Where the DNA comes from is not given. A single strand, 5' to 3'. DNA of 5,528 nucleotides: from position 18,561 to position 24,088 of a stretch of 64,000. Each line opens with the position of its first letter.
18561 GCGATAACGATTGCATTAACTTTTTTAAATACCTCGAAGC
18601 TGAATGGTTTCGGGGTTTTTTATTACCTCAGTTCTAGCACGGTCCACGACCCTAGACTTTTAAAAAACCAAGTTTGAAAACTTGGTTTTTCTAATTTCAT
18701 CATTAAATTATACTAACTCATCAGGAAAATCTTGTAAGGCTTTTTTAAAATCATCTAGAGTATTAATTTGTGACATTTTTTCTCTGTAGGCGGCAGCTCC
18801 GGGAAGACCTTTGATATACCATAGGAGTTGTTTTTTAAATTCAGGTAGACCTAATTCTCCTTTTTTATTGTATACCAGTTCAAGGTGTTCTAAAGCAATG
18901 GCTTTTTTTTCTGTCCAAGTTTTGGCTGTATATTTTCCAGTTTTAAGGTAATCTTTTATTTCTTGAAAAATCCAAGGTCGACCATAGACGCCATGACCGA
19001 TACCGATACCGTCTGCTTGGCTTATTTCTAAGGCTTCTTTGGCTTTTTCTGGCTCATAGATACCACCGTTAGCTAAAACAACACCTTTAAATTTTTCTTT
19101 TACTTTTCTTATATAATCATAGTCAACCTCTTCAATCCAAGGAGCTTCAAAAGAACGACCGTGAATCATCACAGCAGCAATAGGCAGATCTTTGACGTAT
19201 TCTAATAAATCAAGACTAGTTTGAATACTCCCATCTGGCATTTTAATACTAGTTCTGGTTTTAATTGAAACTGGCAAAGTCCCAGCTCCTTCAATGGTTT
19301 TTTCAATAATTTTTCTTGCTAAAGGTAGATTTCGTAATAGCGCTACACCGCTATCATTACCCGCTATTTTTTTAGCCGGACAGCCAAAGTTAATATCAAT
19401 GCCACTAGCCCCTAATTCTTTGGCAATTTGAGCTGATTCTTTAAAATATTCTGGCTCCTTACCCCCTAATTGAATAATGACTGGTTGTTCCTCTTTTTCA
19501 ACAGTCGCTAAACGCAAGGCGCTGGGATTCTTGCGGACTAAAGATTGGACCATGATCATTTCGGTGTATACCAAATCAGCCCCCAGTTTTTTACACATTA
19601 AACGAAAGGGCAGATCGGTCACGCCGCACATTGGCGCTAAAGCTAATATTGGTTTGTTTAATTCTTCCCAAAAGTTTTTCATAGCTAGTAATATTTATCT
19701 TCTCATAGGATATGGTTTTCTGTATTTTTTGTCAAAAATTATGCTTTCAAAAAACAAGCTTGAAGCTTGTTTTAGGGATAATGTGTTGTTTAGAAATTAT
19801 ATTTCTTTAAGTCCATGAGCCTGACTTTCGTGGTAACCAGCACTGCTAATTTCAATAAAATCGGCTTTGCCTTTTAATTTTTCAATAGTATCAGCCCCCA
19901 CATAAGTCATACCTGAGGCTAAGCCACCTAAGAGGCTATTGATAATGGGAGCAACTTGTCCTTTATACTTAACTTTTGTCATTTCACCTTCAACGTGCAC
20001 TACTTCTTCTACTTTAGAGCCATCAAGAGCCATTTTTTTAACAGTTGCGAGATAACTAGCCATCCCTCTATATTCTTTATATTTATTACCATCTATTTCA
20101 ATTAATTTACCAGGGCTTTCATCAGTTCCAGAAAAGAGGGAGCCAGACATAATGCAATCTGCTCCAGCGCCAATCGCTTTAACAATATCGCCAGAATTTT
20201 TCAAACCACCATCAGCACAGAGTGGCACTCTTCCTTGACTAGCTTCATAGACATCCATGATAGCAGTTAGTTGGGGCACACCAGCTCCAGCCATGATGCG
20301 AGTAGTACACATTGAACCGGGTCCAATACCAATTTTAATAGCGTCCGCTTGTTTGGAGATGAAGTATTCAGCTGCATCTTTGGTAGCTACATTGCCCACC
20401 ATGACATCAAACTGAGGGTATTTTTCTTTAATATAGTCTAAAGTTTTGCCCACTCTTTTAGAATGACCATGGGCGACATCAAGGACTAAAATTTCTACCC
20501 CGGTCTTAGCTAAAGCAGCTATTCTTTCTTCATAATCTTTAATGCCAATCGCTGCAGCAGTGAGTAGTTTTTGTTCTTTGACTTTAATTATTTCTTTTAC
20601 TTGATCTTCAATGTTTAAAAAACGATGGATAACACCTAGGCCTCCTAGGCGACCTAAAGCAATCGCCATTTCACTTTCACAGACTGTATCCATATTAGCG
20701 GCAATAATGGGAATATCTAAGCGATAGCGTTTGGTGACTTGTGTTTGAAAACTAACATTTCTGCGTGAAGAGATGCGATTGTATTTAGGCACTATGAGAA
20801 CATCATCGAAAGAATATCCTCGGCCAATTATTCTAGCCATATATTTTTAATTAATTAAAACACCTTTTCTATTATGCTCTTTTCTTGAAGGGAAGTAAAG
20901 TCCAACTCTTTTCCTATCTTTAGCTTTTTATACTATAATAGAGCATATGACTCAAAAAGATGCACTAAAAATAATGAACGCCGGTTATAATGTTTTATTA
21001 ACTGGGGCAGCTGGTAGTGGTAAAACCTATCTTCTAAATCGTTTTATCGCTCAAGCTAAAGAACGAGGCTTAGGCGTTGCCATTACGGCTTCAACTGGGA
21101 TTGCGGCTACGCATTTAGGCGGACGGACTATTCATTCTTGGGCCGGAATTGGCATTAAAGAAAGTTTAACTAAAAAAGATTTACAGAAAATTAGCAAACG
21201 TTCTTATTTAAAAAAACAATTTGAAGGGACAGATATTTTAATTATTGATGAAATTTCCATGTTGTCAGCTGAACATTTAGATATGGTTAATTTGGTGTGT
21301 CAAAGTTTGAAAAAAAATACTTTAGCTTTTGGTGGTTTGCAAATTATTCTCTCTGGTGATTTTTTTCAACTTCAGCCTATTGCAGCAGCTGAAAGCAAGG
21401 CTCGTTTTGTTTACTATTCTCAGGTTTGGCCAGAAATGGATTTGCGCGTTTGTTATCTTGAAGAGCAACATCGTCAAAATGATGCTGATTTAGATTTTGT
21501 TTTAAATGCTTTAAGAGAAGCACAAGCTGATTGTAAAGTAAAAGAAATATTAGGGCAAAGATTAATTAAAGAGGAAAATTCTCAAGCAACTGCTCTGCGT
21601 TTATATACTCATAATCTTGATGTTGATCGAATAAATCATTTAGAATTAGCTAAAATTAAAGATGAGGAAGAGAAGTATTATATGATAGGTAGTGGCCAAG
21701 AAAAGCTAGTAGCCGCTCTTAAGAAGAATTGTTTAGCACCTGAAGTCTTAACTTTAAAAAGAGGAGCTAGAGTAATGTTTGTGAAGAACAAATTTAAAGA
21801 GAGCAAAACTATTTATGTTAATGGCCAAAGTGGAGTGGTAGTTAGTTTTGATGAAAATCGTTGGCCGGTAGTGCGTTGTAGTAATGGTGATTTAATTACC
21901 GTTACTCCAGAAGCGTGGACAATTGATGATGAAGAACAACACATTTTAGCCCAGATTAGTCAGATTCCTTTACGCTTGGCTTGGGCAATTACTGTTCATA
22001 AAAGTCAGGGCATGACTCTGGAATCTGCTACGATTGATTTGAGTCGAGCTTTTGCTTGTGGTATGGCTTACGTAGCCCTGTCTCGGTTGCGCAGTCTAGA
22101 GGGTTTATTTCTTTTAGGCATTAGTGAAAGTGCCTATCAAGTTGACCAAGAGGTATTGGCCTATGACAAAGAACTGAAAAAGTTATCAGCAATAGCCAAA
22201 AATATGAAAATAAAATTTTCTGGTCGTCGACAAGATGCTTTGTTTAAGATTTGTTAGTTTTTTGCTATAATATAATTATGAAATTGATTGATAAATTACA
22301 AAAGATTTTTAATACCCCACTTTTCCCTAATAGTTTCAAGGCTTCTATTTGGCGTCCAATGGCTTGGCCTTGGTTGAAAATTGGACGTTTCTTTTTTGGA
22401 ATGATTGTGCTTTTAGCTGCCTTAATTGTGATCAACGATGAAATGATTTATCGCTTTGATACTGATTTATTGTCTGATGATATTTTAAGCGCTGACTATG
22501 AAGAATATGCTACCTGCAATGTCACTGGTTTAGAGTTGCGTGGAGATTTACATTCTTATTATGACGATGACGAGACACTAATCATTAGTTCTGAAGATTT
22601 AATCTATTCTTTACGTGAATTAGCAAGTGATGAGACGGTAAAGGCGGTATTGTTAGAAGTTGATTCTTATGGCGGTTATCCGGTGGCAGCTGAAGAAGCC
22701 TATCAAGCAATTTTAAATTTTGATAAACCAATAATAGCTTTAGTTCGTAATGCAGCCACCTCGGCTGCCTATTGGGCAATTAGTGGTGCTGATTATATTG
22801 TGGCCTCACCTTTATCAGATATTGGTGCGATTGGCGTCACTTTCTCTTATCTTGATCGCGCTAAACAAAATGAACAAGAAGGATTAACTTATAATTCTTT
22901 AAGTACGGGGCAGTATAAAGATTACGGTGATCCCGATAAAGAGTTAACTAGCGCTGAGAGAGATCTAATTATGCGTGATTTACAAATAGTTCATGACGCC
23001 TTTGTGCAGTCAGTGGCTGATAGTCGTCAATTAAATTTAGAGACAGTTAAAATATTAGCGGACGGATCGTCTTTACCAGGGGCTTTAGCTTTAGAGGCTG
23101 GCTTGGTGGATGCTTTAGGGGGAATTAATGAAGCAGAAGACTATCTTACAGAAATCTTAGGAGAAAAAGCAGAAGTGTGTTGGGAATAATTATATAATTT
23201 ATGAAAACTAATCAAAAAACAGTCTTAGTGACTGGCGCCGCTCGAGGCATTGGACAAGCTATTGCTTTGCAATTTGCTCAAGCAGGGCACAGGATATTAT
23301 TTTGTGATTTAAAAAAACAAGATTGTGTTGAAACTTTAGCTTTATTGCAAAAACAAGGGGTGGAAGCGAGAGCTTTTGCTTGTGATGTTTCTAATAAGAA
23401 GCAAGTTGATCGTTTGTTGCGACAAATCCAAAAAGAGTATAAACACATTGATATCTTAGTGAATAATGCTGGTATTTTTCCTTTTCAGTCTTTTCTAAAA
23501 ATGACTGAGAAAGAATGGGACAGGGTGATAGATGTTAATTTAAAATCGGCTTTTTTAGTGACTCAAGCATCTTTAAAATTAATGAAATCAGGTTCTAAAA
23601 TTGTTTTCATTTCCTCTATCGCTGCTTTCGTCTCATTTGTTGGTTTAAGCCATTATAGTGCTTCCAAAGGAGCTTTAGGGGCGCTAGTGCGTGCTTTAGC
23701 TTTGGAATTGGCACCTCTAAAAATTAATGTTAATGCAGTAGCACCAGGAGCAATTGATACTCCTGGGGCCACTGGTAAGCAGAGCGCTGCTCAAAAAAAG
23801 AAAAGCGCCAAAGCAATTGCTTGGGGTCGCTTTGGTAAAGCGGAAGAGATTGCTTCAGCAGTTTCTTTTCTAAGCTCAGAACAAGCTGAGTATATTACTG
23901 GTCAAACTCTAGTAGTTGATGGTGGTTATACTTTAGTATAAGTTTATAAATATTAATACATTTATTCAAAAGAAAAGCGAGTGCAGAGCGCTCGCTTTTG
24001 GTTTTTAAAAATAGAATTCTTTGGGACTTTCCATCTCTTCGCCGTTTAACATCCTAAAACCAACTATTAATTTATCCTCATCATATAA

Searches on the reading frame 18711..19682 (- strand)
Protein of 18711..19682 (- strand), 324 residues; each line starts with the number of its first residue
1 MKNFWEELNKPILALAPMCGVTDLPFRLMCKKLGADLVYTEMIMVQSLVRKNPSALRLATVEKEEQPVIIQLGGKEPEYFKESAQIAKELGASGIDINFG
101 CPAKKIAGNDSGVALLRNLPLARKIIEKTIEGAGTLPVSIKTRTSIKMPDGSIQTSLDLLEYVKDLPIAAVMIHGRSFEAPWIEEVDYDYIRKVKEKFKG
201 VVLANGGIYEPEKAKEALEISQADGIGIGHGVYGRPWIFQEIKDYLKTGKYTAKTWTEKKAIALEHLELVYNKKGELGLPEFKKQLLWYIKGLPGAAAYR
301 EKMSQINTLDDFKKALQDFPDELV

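Call 58: search_protein_families(library=pfam, proteins=[window:18711-19682:-], max_evalue=0.00001)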
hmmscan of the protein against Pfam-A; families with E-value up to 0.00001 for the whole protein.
window:18711-19682:- (324 aa): 1 family
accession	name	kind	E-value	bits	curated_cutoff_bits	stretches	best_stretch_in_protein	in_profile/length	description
PF01207.24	Dus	-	7.2e-72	242.5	20.4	1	15-321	2-308/311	Dihydrouridine synthase (Dus)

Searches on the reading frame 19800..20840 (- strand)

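Call 58: search_protein_families(library=pfam, proteins=[window:19800-20840:-], max_evalue=0.00001)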
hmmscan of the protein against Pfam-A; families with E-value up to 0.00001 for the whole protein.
window:19800-20840:- (347 aa): 3 families
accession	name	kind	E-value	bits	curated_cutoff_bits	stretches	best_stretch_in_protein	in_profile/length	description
PF00478.31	IMPDH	-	3.7e-118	394.9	25.6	1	8-342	1-345/345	IMP dehydrogenase / GMP reductase domain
PF03060.21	NMO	-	3.3e-07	30.4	28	0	90-245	90-234/331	Nitronate monooxygenase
PF01070.24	FMN_dh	-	1e-06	28.5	24.9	1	188-234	257-303/350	FMN-dependent dehydrogenase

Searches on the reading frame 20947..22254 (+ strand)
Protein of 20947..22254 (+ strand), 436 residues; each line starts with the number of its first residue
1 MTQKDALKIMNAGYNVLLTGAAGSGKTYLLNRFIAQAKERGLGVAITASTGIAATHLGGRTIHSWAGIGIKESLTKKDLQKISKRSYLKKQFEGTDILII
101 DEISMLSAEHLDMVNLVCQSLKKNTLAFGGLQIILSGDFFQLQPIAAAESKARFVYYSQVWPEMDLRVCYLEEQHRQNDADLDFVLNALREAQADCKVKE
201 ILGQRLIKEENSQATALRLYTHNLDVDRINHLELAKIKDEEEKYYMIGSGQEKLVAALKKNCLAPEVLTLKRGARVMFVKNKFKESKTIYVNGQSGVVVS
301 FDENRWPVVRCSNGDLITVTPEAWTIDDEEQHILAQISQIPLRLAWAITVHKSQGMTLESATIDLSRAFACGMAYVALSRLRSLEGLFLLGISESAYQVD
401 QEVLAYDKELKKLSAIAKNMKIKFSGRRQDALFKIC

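Call 58: search_protein_families(library=pfam, proteins=[window:20947-22254:+], max_evalue=0.00001)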
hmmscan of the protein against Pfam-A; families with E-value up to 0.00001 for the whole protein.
window:20947-22254:+ (436 aa): 5 families
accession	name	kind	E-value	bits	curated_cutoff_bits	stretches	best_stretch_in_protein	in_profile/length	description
PF05970.20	PIF1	-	7.2e-36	124.3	25.9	1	10-182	19-194/223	PIF1-like helicase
PF13604.12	AAA_30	-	2.7e-16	60.3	27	1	3-202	6-181/191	AAA domain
PF13245.12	AAA_19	-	7.1e-13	49.3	25.1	1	3-144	1-131/134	AAA domain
PF13401.12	AAA_22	-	1.8e-08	35.2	27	1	15-137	7-122/130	AAA domain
PF01443.25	Viral_helicase1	-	1.6e-07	31.8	21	0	18-111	3-76/228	Viral superfamily 1 RNA helicase core domain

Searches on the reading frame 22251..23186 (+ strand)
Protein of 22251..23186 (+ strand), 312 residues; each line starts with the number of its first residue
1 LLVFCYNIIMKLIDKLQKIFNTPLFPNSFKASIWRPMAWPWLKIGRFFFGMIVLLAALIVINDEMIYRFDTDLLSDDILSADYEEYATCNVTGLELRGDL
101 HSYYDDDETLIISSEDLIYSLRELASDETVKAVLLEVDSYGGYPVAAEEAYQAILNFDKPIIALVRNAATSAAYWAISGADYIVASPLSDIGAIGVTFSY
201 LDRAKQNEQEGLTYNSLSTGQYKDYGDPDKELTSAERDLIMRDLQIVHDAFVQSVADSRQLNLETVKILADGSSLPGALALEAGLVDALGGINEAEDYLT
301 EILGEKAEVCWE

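Call 58: search_protein_families(library=pfam, proteins=[window:22251-23186:+], max_evalue=0.00001)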
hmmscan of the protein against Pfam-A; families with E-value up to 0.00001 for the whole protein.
window:22251-23186:+ (312 aa): 2 families
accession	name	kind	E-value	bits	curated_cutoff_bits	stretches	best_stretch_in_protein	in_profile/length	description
PF01343.23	Peptidase_S49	-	1.5e-29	103.4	24.9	1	158-299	6-147/154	Peptidase family S49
PF25145.1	NfeD1b_N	-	1.2e-06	28.7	40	1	124-206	25-107/189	NfeD1b, N-terminal domain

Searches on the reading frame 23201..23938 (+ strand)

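Call 58: search_protein_families(library=pfam, proteins=[window:23201-23938:+], max_evalue=0.00001)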
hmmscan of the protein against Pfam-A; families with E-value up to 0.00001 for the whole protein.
window:23201-23938:+ (246 aa): 4 families
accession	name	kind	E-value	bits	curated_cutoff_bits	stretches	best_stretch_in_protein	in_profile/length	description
PF13561.12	adh_short_C2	-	2.3e-71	240.6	27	1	12-244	1-236/236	Enoyl-(Acyl carrier protein) reductase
PF00106.31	adh_short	-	1.4e-60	204.6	26.6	1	6-193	1-190/195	short chain dehydrogenase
PF08659.16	KR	-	2.2e-23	83.5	22.6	1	7-166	2-163/180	KR domain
PF23441.1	SDR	-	2.3e-06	27.6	27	1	4-245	6-257/258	SDR-like rossmann domain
